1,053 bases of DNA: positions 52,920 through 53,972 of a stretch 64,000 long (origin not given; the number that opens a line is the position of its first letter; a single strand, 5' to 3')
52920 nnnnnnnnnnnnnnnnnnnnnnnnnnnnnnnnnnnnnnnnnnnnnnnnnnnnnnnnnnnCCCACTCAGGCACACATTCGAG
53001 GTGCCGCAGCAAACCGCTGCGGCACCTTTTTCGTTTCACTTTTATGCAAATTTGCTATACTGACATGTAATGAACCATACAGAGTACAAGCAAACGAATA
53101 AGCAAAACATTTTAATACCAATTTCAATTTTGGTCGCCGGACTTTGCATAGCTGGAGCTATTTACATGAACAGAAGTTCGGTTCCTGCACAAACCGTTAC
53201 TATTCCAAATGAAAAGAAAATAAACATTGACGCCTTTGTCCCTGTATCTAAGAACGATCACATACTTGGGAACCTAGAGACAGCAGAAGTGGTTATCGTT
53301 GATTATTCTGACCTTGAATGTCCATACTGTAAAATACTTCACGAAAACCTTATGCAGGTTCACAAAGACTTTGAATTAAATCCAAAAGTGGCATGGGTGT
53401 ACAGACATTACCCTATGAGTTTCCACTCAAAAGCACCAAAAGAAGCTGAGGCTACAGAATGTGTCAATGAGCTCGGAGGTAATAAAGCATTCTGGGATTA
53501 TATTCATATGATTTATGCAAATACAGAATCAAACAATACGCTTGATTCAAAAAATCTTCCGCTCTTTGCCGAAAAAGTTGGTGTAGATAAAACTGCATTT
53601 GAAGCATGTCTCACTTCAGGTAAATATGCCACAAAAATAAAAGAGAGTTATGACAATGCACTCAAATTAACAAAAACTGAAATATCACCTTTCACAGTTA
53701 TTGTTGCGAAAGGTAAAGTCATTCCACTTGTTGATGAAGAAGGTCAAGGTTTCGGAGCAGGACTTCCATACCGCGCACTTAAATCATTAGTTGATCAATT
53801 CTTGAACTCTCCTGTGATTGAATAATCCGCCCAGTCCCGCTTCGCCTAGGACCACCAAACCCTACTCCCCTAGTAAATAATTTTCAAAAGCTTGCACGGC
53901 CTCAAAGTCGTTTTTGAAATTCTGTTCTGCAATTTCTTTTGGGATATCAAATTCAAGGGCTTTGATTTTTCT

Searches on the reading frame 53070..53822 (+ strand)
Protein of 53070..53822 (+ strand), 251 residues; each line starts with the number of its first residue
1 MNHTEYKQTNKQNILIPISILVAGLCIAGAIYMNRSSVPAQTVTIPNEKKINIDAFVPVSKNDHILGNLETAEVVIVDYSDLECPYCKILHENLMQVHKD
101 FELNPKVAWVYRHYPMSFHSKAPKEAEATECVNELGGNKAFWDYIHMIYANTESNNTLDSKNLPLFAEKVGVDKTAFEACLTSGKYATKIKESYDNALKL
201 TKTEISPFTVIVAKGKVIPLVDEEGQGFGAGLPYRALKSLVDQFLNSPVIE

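Call 90: search_protein_families(library=pfam, proteins=[window:53070-53822:+], max_evalue=0.0001)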
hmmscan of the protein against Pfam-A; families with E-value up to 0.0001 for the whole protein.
window:53070-53822:+ (251 aa): 3 families
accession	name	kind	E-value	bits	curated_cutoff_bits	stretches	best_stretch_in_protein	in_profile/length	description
PF13462.12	Thioredoxin_4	-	2.5e-16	60.7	23.2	1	61-212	3-145/165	Thioredoxin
PF01323.26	DSBA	-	1e-07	32.4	25.6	0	76-121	2-44/191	DSBA-like thioredoxin domain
PF18400.7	Thioredoxin_12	-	9.7e-05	22.8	26.1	0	61-119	132-187/190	Thioredoxin-like domain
